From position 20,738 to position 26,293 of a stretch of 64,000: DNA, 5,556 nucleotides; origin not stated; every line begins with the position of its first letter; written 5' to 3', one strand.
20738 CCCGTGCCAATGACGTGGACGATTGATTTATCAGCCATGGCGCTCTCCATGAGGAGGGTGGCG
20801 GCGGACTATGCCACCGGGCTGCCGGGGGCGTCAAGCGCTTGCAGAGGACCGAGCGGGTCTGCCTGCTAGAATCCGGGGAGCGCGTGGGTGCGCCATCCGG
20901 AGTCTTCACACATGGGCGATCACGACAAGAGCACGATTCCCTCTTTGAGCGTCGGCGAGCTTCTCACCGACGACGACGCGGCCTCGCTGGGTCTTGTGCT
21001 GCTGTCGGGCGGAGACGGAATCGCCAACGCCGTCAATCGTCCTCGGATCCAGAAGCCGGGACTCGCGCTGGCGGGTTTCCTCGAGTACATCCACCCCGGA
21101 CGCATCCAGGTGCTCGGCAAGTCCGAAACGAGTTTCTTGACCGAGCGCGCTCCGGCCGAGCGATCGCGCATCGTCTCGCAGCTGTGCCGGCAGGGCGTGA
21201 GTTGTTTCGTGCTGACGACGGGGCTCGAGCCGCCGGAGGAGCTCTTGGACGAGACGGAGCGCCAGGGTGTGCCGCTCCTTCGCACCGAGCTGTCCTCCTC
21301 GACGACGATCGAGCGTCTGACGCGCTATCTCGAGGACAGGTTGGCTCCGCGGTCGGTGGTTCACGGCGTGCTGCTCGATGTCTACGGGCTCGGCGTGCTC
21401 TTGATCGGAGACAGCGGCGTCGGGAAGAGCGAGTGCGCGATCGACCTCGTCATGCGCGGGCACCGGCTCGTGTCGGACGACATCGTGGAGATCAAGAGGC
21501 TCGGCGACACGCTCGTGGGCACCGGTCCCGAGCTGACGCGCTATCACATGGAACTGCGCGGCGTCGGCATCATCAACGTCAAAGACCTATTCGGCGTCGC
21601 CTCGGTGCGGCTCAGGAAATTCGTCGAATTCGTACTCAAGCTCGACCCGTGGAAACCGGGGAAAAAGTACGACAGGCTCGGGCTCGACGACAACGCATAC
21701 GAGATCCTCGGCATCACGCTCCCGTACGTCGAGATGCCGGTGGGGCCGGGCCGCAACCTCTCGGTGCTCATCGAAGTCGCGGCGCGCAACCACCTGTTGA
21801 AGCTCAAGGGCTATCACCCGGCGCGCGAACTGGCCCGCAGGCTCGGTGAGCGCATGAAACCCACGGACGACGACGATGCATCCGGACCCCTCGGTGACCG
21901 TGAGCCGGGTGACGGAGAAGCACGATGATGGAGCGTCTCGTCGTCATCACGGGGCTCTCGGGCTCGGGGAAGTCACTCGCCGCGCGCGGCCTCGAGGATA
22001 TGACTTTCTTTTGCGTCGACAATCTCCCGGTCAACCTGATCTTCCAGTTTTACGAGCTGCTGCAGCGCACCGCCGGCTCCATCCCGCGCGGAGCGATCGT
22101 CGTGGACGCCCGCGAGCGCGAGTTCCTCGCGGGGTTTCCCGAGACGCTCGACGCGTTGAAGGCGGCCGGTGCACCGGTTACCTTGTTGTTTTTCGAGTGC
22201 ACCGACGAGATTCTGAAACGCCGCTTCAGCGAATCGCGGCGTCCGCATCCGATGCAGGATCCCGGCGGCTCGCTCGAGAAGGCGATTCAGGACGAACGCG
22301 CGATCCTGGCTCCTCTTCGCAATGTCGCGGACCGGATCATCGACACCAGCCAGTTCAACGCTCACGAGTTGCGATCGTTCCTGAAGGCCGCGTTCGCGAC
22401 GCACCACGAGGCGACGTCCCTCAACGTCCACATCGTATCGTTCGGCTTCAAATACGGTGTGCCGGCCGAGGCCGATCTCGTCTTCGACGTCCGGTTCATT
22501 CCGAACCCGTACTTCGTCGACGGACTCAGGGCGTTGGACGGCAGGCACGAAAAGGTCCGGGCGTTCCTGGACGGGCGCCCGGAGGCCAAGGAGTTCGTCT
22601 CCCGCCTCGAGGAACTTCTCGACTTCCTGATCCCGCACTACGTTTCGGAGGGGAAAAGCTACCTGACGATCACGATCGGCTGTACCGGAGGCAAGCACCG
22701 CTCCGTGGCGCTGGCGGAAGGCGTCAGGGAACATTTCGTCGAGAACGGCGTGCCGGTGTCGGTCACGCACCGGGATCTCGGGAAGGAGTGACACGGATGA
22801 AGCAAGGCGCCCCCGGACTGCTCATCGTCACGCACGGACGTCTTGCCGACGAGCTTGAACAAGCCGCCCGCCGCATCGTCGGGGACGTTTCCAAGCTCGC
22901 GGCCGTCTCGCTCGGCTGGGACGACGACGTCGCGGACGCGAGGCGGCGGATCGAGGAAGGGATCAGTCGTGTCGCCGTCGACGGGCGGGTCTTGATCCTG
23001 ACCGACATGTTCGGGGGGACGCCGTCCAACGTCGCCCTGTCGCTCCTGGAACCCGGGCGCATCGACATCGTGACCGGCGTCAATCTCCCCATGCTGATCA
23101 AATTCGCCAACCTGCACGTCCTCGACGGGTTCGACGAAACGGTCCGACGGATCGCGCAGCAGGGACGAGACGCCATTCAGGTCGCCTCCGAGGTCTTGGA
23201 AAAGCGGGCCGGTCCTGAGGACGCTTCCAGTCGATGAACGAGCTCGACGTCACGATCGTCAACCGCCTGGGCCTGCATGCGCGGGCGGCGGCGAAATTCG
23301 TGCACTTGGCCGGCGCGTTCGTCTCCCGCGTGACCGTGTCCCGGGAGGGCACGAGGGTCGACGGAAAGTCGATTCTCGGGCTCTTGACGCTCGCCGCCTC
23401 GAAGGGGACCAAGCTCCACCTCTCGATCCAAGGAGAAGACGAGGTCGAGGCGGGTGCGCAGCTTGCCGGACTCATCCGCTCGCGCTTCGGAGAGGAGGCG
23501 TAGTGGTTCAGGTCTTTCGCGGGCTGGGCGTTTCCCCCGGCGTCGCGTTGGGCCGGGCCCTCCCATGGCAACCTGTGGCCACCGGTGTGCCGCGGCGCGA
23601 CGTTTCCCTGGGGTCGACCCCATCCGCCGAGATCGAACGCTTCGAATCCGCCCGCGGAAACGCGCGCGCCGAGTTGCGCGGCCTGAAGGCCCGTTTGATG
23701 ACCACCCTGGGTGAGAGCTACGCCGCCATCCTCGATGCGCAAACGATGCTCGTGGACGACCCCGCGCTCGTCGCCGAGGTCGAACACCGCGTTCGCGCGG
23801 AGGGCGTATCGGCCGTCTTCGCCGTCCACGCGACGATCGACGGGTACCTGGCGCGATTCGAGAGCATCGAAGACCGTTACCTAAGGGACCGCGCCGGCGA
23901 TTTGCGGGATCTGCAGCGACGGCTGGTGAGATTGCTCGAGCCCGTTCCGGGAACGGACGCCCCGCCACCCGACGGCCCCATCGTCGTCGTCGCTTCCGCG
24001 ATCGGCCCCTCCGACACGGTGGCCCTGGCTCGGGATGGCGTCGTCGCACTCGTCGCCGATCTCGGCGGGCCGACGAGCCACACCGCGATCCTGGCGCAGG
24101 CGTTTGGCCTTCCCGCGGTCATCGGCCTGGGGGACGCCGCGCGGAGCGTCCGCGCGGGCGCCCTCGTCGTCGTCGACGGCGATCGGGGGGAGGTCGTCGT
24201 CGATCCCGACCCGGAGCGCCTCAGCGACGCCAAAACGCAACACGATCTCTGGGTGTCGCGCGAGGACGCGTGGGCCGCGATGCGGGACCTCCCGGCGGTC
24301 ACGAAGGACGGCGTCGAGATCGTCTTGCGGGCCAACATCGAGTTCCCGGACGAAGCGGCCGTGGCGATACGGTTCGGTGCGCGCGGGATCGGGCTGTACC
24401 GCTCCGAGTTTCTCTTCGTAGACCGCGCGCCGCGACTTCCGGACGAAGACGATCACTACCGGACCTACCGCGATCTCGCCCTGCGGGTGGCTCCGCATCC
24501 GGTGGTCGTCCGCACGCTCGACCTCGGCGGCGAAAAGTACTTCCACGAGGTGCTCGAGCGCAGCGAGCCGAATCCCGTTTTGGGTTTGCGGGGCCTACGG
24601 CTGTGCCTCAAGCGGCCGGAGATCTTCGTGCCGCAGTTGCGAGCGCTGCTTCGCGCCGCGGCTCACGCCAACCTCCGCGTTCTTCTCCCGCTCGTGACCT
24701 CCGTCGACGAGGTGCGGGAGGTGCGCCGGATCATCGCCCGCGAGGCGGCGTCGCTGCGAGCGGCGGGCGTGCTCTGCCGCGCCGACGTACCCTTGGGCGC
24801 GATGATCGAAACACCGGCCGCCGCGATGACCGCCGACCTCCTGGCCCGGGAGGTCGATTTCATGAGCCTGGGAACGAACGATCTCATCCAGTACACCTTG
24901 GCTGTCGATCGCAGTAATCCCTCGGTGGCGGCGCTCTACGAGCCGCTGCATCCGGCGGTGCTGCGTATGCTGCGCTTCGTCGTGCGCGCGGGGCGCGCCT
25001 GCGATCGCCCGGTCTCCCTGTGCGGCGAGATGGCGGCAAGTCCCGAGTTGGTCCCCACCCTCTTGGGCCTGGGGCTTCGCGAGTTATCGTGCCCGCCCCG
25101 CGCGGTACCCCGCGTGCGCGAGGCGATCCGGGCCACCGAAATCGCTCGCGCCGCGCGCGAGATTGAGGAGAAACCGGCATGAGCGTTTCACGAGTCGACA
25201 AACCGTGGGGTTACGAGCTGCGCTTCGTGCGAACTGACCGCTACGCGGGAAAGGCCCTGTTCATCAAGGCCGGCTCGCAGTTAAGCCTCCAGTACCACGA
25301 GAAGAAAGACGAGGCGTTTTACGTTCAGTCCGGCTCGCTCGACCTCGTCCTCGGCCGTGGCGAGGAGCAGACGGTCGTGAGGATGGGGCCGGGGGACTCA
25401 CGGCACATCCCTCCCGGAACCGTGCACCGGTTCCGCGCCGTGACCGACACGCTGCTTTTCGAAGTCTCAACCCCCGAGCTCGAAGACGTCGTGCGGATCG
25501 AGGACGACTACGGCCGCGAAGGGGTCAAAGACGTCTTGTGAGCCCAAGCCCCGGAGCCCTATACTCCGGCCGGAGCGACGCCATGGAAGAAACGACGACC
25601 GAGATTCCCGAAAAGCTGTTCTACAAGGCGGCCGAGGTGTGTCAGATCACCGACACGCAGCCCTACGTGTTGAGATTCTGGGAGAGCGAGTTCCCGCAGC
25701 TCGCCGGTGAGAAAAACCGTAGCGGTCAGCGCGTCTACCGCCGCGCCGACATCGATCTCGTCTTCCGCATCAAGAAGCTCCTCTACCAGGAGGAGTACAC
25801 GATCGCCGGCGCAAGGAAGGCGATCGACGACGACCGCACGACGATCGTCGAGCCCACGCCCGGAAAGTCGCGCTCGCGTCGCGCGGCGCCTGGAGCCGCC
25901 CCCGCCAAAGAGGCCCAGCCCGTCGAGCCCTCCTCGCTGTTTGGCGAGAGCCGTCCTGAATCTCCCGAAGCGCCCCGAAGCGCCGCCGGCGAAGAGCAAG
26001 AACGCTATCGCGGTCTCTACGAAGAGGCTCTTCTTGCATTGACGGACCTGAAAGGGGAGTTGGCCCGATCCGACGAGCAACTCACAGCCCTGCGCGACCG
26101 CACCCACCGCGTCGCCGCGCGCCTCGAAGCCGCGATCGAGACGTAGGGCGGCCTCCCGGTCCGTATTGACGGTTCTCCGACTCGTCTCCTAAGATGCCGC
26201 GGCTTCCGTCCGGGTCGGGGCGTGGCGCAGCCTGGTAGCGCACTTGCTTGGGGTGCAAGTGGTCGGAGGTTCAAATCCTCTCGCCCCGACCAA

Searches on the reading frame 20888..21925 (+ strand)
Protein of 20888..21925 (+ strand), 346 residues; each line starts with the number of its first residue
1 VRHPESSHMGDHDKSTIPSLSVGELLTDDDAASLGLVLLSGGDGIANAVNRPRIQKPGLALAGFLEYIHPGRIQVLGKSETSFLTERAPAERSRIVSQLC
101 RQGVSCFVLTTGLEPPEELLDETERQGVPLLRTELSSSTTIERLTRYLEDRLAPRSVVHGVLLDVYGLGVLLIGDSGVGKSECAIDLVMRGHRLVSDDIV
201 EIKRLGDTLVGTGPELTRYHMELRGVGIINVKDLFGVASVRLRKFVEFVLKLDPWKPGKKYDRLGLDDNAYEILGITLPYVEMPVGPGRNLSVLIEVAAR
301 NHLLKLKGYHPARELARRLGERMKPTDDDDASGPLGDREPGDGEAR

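Call 36: search_protein_families(library=pfam, proteins=[window:20888-21925:+], max_evalue=0.0001)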
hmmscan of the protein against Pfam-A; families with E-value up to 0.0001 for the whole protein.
window:20888-21925:+ (346 aa): 3 families
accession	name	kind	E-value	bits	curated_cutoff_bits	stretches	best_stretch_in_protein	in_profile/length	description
PF07475.17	Hpr_kinase_C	-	1.3e-63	214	33.3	1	151-318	2-170/171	HPr Serine kinase C-terminal domain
PF02603.21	Hpr_kinase_N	-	4.3e-32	111.2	24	1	35-148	11-125/125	HPr Serine kinase N terminus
PF07085.17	DRTGG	-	7.6e-08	32.6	25.2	1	89-146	47-104/105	DRTGG domain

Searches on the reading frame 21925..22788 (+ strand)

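Call 37: search_protein_families(library=pfam, proteins=[window:21925-22788:+], max_evalue=0.0001)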
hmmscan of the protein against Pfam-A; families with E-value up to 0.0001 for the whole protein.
window:21925-22788:+ (288 aa): 2 families
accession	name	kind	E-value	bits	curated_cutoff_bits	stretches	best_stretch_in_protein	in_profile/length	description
PF22740.1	PapZ_C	-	2.8e-46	157.1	27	1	167-285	2-120/121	RapZ C-terminal domain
PF03668.21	RapZ-like_N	-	2.1e-41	141.8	25.4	1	5-160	3-157/158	RapZ-like N-terminal domain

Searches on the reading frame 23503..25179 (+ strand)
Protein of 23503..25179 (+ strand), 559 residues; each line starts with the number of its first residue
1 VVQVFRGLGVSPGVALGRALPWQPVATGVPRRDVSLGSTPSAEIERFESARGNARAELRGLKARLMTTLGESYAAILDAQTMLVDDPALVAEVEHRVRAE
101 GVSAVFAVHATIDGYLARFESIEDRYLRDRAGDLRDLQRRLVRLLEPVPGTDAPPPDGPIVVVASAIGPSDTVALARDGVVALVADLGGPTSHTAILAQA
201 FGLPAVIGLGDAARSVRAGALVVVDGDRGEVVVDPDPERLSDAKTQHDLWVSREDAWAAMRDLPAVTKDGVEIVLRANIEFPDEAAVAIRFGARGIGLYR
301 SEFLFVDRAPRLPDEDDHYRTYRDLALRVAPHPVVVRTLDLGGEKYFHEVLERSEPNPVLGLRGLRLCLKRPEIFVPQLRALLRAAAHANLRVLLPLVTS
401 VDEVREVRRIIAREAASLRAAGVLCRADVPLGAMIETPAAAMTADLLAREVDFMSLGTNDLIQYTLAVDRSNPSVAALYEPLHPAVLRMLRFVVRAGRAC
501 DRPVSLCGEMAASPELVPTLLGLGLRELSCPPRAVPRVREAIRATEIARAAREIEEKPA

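Call 37: search_protein_families(library=pfam, proteins=[window:23503-25179:+], max_evalue=0.0001)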
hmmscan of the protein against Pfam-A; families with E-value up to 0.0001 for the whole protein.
window:23503-25179:+ (559 aa): 3 families
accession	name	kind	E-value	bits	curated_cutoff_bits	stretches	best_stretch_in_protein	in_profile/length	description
PF02896.24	PEP-utilizers_C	-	6.4e-100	334.5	22.8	1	256-546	3-292/293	PEP-utilising enzyme, PEP-binding domain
PF05524.18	PEP-utilisers_N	-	6.1e-30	104.3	24.4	1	6-130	1-121/121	PEP-utilising enzyme, N-terminal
PF00391.29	PEP-utilizers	-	1.6e-17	63.3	23.1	1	160-229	5-72/72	PEP-utilising enzyme, mobile domain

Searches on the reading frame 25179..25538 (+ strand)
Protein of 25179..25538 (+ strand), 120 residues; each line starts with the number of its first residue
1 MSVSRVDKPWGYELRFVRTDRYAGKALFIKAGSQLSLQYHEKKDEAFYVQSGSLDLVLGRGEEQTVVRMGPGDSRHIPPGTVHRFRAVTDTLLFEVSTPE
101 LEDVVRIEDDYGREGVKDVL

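Call 37: search_protein_families(library=pfam, proteins=[window:25179-25538:+], max_evalue=0.0001)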
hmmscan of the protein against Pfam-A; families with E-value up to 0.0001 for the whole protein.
window:25179-25538:+ (120 aa): 3 families
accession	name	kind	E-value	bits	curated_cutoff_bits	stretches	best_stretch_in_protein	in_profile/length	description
PF07883.17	Cupin_2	-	2e-11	43.8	27.2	1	30-91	6-62/70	Cupin domain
PF01050.24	MannoseP_isomer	-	3.5e-08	34.1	23.6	1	5-109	11-116/116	Mannose-6-phosphate isomerase C-terminal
PF00190.28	Cupin_1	-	1e-05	25.6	22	1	29-96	40-110/151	Cupin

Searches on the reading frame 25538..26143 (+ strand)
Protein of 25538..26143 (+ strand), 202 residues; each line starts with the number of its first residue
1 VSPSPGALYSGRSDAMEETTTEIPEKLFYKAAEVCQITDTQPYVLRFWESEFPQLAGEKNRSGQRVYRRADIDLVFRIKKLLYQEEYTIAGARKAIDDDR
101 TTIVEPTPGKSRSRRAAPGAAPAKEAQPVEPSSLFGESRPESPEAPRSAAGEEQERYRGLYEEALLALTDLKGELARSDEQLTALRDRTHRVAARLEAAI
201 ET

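Call 37: search_protein_families(library=pfam, proteins=[window:25538-26143:+], max_evalue=0.0001)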
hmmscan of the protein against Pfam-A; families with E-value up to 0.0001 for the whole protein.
window:25538-26143:+ (202 aa): 1 family
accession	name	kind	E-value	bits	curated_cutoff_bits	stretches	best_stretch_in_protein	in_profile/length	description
PF13411.12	MerR_1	-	7.1e-14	52.1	21.6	1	29-97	1-67/69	MerR HTH family regulatory protein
